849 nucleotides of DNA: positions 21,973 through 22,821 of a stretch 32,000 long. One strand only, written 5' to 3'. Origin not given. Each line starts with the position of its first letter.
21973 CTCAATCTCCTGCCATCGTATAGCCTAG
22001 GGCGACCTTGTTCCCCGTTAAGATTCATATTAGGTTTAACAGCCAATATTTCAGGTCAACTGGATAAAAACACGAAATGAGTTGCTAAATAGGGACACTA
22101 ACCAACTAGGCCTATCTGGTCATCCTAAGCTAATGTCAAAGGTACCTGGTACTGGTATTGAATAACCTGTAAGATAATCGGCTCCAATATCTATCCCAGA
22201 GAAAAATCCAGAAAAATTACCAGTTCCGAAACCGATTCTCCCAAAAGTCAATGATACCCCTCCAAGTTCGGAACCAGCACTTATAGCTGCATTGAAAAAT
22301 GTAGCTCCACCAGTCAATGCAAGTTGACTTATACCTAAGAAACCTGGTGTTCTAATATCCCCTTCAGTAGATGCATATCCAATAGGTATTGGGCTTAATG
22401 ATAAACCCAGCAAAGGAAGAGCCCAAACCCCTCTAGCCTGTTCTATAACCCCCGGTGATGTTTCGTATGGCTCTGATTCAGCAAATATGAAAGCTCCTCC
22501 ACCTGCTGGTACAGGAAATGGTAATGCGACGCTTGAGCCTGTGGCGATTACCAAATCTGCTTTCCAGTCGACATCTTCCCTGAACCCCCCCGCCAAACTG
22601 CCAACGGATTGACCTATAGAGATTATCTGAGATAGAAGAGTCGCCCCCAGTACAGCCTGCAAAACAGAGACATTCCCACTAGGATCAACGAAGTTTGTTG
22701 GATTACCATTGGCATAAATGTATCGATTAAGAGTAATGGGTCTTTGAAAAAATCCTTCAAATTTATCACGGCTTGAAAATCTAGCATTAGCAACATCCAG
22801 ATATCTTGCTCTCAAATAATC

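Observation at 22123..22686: The Rhs C-terminal tip is an unrecognised, glycine-rich, His/Cys-free domain with a compositional break at the DPSGN boundary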

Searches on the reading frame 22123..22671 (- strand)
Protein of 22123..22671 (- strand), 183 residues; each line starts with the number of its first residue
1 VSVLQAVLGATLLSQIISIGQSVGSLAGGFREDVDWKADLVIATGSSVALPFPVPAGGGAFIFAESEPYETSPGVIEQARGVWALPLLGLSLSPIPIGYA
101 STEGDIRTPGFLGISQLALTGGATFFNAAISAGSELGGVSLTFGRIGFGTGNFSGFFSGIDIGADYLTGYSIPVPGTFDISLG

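Call 7: search_protein_families(library=pfam, proteins=[window:22123-22671:-], max_evalue=1)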
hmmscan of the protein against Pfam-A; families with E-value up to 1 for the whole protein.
window:22123-22671:- (183 aa): 1 family
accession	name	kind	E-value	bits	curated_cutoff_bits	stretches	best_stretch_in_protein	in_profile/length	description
PF09045.15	L27_2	-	0.39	11.2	27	1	2-26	29-53/58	L27_2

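Call 8: search_protein_families(library=ncbifam, proteins=[window:22123-22671:-], max_evalue=1)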
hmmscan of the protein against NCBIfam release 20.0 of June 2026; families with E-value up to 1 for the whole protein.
window:22123-22671:- (183 aa): 1 family
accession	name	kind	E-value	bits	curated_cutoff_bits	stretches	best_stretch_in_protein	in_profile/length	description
NF053621.1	ATPseBagBMYCTU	equivalog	0.08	12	521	1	3-46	200-243/371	ATPase BagB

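Call 9: find_homologous_proteins(query=window:22123-22671:-, max_evalue=0.001)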
Query window:22123-22671:-: 863 candidates shared short words with the query, none scored E <= 0.001.

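Call 10: search_solved_structures(query=window:22123-22671:-, max_evalue=10)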
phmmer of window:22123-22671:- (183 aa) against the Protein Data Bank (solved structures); distinct sequences matched with E-value up to 10: 0.

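Call 19: predict_structure(protein=window:22123-22671:-)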
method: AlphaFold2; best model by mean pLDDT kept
length: 183 residues; sequences in the alignment: 1
mean_pLDDT: 39.3   pTM: 0.35
mean pLDDT of the five models: 39.3, 32.3, 30.3, 29.9, 29.1
residues with pLDDT >= 90: 0; 70-90: 3; 50-70: 36; < 50: 144
segments of 3 or more residues with pLDDT < 50: 3-18, 20-31, 42-58, 86-183
pLDDT, mean of each block of 10 residues (from residue 1): 43 48 44 55 39 41 60 64 49 34 34 30 30 30 28 28 28 27 28
secondary structure, 60 per line:
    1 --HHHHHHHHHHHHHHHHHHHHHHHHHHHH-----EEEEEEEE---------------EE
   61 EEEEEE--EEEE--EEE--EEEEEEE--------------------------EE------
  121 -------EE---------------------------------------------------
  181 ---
elements in order: H3-30 E36-43 E59-66 E69-72 E75-77 E80-86

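Call 20: search_protein_representatives(protein=window:22123-22671:-)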
Query: 183 residues. Proteins with E-value up to 0.001 (for the whole library): 10; up to 1e-10: 2; up to 1e-30: 1. The best 10 are listed.
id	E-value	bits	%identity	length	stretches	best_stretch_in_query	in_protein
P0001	4.8e-106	368.7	100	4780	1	1-183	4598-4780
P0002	2.1e-11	60.2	35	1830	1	22-179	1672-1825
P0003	1.5e-09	54.1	29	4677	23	101-169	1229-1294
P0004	2.3e-09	53.5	38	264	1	6-175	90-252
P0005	2.9e-05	40.1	33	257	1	57-174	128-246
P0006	4.8e-05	39.4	39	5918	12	143-174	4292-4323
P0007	1.0e-04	38.4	32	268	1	16-174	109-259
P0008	2.4e-04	37.1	35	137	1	80-174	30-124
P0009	2.5e-04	37.1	36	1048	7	95-140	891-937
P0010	3.8e-04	36.5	36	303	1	42-177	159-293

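Call 26: find_homologous_proteins(query=A1, max_evalue=0.001)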
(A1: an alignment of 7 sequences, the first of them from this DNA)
Query A1 (7 sequences) (183 aa, profile of the alignment): 2 proteins with E <= 0.001 among 8000 candidates.
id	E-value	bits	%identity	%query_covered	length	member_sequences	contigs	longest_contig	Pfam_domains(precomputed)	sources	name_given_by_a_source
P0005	1.9e-58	215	25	95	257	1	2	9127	-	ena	-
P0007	4.9e-52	194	32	86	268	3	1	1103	-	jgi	-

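Call 28: find_encoding_contigs(protein=P0005, flank=6000)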
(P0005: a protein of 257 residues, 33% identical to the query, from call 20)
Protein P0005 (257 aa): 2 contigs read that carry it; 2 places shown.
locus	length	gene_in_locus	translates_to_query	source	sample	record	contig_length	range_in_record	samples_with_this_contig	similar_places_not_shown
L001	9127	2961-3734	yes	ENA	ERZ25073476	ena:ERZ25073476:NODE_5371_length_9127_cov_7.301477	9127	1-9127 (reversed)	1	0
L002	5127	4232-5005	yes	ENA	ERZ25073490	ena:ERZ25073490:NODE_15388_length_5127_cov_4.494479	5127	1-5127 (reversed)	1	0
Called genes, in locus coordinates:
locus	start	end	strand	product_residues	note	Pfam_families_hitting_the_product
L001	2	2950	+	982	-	?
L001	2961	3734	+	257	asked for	-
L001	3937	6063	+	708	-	PF22352:K319L-like_PKD (faint), PF02494:HYR (weak), PF00801:PKD (weak), PF18911:PKD_4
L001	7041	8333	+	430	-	-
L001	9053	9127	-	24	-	?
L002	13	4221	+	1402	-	PF20148:DUF6531, PF25023:TEN_YD-shell, PF05593:RHS_repeat (weak), PF25023:TEN_YD-shell, PF05593:RHS_repeat, PF25023:TEN_YD-shell, PF05593:RHS_repeat (weak), PF05593:RHS_repeat, +4 more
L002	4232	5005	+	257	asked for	-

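Call 29: find_related_loci(query=window:22123-22671:-, collection=genome_contigs, flank=8000)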
Query window:22123-22671:- (183 aa) in genome_contigs; peptide patterns used: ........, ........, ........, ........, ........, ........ (x = any residue, [..] = any of these).
262 stretches matched a pattern, but none encodes a relative of the query by tblastn (E <= 1e-3).

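Call 31: find_related_loci(query=A2, collection=metagenome_contigs, flank=6000)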
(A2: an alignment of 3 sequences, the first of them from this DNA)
Query A2 (183 aa) in metagenome_contigs; peptide patterns used: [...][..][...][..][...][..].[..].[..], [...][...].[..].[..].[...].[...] (x = any residue, [..] = any of these).
600 stretches matched a pattern, but none encodes a relative of the query by tblastn (E <= 1e-3).

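Call 32: find_encoding_contigs(protein=P0002, flank=6000)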
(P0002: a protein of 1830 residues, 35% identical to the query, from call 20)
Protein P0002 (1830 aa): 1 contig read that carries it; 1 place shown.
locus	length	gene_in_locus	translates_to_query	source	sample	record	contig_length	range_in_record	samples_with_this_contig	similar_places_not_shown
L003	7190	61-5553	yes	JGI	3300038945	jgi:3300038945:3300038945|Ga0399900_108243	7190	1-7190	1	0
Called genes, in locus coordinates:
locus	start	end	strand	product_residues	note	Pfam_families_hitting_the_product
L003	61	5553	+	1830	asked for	PF05345:He_PIG, PF05593:RHS_repeat, PF25023:TEN_YD-shell, PF05593:RHS_repeat, PF25023:TEN_YD-shell, PF05593:RHS_repeat, PF05593:RHS_repeat, PF25023:TEN_YD-shell, +6 more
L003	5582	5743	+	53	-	-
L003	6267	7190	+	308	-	?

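Call 33: find_encoding_contigs(protein=P0004, flank=6000)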
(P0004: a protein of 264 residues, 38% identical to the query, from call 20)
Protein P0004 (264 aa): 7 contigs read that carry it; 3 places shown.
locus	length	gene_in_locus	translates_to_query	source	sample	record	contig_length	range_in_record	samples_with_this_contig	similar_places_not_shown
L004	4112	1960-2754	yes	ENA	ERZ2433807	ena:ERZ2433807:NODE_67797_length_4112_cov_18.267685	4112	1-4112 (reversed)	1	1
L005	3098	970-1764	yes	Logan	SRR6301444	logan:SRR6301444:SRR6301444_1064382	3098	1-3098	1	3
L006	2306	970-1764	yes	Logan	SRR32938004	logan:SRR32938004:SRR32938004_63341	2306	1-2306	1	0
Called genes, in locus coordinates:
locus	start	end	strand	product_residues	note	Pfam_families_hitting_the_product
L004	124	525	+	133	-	-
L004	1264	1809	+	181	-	PF00589:Phage_integrase, PF22823:MrpR_C_cat (faint)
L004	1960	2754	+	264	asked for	-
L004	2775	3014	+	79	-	-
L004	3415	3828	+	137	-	-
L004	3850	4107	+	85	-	-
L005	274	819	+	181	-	PF00589:Phage_integrase, PF22823:MrpR_C_cat (faint)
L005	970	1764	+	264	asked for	-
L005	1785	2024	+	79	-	-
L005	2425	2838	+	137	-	-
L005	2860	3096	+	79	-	?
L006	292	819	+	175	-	PF00589:Phage_integrase, PF22823:MrpR_C_cat (faint)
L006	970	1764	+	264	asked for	-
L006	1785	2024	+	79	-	-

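Call 34: find_encoding_contigs(protein=P0010, flank=6000)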
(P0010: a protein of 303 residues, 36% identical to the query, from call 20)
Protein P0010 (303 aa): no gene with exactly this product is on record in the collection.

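Call 39: find_encoding_contigs(protein=P0001, flank=10000)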
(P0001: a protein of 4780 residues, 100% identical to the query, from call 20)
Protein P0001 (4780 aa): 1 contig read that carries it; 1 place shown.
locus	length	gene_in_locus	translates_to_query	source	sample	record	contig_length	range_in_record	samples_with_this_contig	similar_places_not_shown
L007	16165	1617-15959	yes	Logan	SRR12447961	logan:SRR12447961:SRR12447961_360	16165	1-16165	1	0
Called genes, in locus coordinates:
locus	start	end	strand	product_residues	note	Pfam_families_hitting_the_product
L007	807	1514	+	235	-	-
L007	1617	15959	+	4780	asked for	PF13385:Laminin_G_3, PF13448:DUF4114, PF17963:Big_9, PF05345:He_PIG, PF05345:He_PIG, PF05345:He_PIG, PF05345:He_PIG, PF25023:TEN_YD-shell, +19 more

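Call 40: find_encoding_contigs(protein=P0007, flank=6000)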
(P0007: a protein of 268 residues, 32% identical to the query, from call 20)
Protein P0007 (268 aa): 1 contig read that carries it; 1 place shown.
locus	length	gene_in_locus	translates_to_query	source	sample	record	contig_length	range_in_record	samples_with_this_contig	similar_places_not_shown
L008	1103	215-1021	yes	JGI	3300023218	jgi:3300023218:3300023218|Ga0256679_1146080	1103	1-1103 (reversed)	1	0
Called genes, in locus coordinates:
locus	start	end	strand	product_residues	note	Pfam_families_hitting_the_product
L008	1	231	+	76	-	?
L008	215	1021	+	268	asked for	-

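Call 50: find_related_loci(query=A2, collection=genome_contigs, flank=8000)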
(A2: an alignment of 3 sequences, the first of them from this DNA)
Query A2 (183 aa) in genome_contigs; peptide patterns used: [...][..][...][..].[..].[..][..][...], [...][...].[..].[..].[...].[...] (x = any residue, [..] = any of these).
305 stretches matched a pattern, but none encodes a relative of the query by tblastn (E <= 1e-3).

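Call 53: search_protein_families(library=pfam, alignment_id=A1, max_evalue=10)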
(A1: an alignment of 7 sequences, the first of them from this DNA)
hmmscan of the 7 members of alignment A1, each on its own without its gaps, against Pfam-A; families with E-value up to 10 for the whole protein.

A. member 1, seq(183 aa): 1 family
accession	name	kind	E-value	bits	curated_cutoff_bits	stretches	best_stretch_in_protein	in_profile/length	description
PF09045.15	L27_2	-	0.39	11.2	27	1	2-26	29-53/58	L27_2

B. families by the number of members that match (of 7 scanned): 2 families
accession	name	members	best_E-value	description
PF09045.15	L27_2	1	0.39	L27_2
PF20721.2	C19orf12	1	8.8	C19orf12-like protein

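Call 59: predict_structure(alignment_id=A1)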
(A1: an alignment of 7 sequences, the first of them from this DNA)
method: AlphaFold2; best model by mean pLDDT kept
length: 183 residues; sequences in the alignment: 7
mean_pLDDT: 78.2   pTM: 0.72
mean pLDDT of the five models: 78.2, 77.3, 76.8, 76.0, 72.0
residues with pLDDT >= 90: 45; 70-90: 90; 50-70: 40; < 50: 8
segments of 3 or more residues with pLDDT < 50: 1-7
pLDDT, mean of each block of 10 residues (from residue 1): 46 56 56 88 80 82 92 89 92 79 87 88 81 65 82 70 82 93 77
secondary structure, 60 per line:
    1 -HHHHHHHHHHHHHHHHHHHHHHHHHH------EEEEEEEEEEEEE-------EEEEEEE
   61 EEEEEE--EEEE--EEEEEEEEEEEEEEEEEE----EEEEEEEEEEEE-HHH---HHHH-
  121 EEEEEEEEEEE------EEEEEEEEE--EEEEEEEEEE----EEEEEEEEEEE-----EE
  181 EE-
elements in order: H2-27 E34-46 E54-66 E69-72 E75-92 E97-108 H116-119 E121-131 E138-146 E149-158 E163-173 E179-182

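Call 61: fold_search(model_id=the predicted structure, library=pdb)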
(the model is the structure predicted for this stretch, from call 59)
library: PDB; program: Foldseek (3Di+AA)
matches with E <= 10: 364; with E <= 0.001: 0
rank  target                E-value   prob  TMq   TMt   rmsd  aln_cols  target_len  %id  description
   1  7b1z_A                1.7e-01  0.41  0.27  0.38   8.2       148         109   14  Virulence-associated protein VapB from the intracellular pathogen Rhodococcus equi (released 2021-07-28)
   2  3qra                  2.1e-01  0.12  0.22  0.25  17.5       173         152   10  The crystal structure of Ail, the attachment invasion locus protein of Yersinia pestis (released 2011-11-23)
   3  1yzw_A                3.8e-01  0.06  0.18  0.16  19.7       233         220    7  The 2.1A Crystal Structure of the Far-red Fluorescent Protein HcRed: Inherent Conformational Flexibility of the Chromo (released 2005-05-17)
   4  7qgk                  4.0e-01  0.05  0.17  0.15  17.9       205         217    9  The mRubyFT protein, Genetically Encoded Blue-to-Red Fluorescent Timer in its red state (released 2022-03-23)
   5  6dej_A                4.0e-01  0.04  0.15  0.14  19.0       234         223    8  The structure of HcRed7, a brighter and red-shifted HcRed variant (released 2018-05-23)
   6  3pj7_C                4.2e-01  0.05  0.17  0.15  18.3       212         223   11  Crystal structure of far-red fluorescent protein Katushka crystallized at pH 8.5 (released 2011-05-25)
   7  8b0g_D                4.2e-01  0.01  0.08  0.04  35.6       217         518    9  2C9, C5b9-CD59 structure (released 2023-02-22)
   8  6y1g_A                5.2e-01  0.07  0.20  0.17  18.0       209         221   10  Photoconverted HcRed in its optoacoustic state (released 2020-07-29)
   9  3pib_C                5.2e-01  0.04  0.16  0.14  18.3       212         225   11  Crystal structure of red fluorescent protein eqFP578 crystallized at pH 5.5 (released 2011-05-25)
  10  6jc6_B                5.4e-01  0.04  0.17  0.15  19.0       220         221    8  Crystal structure of the purple chromoprotein of Stichodactyla haddoni with a Glu-Tyr-Gly tri-peptide chromophore (released 2019-03-20)
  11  3u0m                  5.7e-01  0.04  0.17  0.15  18.5       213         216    9  Crystal structure of the engineered fluorescent protein mRuby, crystal form 1, pH 8.5 (released 2012-10-03)
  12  5w5p                  6.3e-01  0.02  0.13  0.06  17.4       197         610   11  Crystal structure of Acinetobacter baumannii phage AM24 tailspike protein (released 2018-12-19)
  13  4ue0_A                6.6e-01  0.07  0.16  0.20  12.0       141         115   11  Structure of the bovine atadenovirus type 4 fibre head protein (released 2015-06-03)
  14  6dej_D                6.6e-01  0.05  0.18  0.16  19.0       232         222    8  The structure of HcRed7, a brighter and red-shifted HcRed variant (released 2018-05-23)
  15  3pj7_D                6.6e-01  0.04  0.15  0.14  18.4       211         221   11  Crystal structure of far-red fluorescent protein Katushka crystallized at pH 8.5 (released 2011-05-25)
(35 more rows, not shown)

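Call 66: fold_search(model_id=the predicted structure, library=viral)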
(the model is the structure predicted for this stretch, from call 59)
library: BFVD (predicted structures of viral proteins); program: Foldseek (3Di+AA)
matches with E <= 10: 392; with E <= 0.001: 0
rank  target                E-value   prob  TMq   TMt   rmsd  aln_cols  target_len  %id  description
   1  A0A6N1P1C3            1.5e-01  0.06  0.14  0.13  18.2       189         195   10  Putative orfan [Tupanvirus soda lake]
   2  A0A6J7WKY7            1.6e-01  0.13  0.20  0.20  18.3       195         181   12  Uncharacterized protein [uncultured Caudovirales phage]
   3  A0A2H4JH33            1.6e-01  0.03  0.11  0.08  18.9       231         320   12  Uncharacterized protein [uncultured Caudovirales phage]
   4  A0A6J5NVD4            2.1e-01  0.09  0.15  0.16  11.5       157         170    8  Uncharacterized protein [uncultured Caudovirales phage]
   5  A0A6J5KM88            2.2e-01  0.16  0.19  0.15  10.2       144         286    9  Uncharacterized protein [uncultured Caudovirales phage]
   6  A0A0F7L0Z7            2.6e-01  0.03  0.12  0.12  19.0       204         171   11  Uncharacterized protein [uncultured marine virus]
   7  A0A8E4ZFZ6            2.9e-01  0.04  0.12  0.15  19.7       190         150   10  Uncharacterized protein [Tenacibaculum phage Gundel_1]
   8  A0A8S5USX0            3.7e-01  0.14  0.18  0.21  13.6       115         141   12  Receptor binding protein [Siphoviridae sp. ctEZK6]
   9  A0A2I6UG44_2          3.7e-01  0.04  0.13  0.03  14.7       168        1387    6  Uncharacterized protein [Salinibacter phage M8CC-19]
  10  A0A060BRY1            3.9e-01  0.04  0.13  0.05  14.6       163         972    6  Phage fiber protein [Lauvirus lau218]
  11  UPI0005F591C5         4.1e-01  0.06  0.15  0.16  12.4       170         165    8  (no name look-up for this kind of identifier)
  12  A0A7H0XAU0            4.1e-01  0.04  0.12  0.14  15.6       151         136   13  (no name in the UniProt tables at hand)
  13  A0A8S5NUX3            4.3e-01  0.07  0.15  0.17  17.5       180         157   12  Uncharacterized protein [Siphoviridae sp. ctnMb19]
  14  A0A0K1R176            4.3e-01  0.06  0.15  0.13  18.6       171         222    9  Glycoprotein-E like protein [Testudinid alphaherpesvirus 3]
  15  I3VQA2                4.5e-01  0.06  0.16  0.14  17.8       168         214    9  B112 [miniopterid betaherpesvirus 1]
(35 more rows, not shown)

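Call 67: search_solved_structures(query=A1, max_evalue=10, show_alignments=2)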
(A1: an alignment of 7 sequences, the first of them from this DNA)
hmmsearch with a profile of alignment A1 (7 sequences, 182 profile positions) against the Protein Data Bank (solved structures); distinct sequences matched with E-value up to 10: 11.
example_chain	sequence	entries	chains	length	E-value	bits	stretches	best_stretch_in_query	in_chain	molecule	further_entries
4fff_A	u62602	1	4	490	0.34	13.5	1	40-98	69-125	Levan fructotransferase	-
4ffh_A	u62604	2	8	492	0.34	13.5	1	40-98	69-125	Levan fructotransferase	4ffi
4ffg_A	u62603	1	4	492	0.34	13.5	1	40-98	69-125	Levan fructotransferase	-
8upc_A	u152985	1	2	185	0.38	13.4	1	100-156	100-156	Asparaginase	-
8up8_A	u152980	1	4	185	0.38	13.4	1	100-156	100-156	Asparaginase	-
8uoo_A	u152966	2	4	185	0.75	12.4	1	100-156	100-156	Asparaginase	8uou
8uow_A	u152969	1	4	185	0.79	12.3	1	100-156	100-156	Asparaginase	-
8up6_A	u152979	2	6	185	0.83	12.3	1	100-156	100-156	Asparaginase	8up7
8up9_A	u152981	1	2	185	0.85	12.2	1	100-156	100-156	Asparaginase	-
8uor_A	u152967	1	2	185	0.86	12.2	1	100-156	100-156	Asparaginase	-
8up3_A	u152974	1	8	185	1.1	11.9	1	100-156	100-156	Asparaginase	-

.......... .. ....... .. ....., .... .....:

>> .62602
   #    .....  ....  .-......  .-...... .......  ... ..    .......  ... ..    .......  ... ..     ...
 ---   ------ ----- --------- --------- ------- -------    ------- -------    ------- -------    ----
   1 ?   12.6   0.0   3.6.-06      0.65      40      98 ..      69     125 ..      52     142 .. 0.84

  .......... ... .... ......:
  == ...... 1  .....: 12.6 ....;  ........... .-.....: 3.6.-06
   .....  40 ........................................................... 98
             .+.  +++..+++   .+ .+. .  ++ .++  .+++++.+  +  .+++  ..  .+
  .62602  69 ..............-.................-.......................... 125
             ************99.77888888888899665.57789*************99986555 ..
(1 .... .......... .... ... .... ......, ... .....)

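Call 70: list_cluster_members(proteins=[P0001, P0002, P0004, P0005, P0007, P0008, P0010])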
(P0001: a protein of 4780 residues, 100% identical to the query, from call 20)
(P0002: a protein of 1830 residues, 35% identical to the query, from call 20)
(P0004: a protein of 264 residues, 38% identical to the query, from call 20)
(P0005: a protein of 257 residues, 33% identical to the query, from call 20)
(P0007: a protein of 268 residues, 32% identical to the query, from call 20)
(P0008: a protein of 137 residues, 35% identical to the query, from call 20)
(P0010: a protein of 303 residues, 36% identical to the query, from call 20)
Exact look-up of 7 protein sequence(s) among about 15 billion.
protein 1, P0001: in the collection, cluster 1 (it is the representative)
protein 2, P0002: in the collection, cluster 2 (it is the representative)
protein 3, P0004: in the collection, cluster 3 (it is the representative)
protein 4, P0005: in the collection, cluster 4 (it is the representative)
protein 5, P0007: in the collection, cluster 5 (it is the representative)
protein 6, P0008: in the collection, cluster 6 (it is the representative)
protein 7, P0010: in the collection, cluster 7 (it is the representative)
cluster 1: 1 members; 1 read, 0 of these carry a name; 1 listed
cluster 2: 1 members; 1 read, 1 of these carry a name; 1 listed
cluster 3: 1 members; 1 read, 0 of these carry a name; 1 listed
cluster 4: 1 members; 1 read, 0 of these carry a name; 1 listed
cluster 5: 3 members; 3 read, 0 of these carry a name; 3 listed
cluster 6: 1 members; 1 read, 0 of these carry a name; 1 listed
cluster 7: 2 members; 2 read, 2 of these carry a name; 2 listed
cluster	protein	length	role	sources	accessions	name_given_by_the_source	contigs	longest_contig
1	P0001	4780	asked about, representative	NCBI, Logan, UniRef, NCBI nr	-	-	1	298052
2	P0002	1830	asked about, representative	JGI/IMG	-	RHS repeat-associated protein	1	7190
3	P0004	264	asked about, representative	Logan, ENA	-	-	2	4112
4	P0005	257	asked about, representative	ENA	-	-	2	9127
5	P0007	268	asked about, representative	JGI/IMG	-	-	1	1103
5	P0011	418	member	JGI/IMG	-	-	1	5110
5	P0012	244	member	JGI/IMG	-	-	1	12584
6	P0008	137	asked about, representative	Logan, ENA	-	-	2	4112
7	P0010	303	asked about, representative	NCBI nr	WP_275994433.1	RHS repeat-associated core domain-containing protein [Argonema antarcticum]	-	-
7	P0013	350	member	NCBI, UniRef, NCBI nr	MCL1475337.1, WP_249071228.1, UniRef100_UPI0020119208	RHS repeat-associated core domain-containing protein [Argonema antarcticum] | RHS repeat-associated core domain-containing protein n=1 Tax=Argonema antarcticum ... | RHS repeat-associated core domain-containing protein [Argonema antarcticum A004/B2]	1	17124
